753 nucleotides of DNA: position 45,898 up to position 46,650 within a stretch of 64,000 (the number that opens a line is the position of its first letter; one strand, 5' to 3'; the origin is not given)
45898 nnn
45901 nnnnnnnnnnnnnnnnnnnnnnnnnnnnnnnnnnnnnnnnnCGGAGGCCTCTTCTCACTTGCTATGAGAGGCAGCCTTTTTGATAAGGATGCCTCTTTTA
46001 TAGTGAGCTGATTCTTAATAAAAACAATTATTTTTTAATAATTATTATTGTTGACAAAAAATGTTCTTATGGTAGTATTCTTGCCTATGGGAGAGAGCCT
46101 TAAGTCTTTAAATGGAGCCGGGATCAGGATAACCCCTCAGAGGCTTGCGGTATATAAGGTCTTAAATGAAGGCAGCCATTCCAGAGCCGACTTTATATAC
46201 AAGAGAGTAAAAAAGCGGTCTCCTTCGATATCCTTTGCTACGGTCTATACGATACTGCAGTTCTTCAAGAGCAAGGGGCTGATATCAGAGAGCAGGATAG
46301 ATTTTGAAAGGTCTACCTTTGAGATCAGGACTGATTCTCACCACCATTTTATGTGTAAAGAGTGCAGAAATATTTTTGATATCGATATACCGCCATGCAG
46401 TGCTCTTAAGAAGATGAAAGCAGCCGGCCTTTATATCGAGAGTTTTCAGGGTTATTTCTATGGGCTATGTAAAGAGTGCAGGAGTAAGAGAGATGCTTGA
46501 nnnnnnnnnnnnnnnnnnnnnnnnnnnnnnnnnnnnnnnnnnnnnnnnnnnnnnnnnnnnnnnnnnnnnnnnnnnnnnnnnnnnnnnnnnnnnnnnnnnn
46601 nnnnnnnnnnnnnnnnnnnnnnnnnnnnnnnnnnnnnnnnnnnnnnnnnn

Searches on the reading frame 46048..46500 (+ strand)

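Call 13: search_protein_families(library=pfam, proteins=[window:46048-46500:+], max_evalue=0.001)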
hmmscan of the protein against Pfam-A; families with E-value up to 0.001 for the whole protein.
window:46048-46500:+ (150 aa): 1 family
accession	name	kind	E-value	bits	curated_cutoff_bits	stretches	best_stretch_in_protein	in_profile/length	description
PF01475.25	FUR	-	1e-23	84.2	23.1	1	24-125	2-106/121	Ferric uptake regulator family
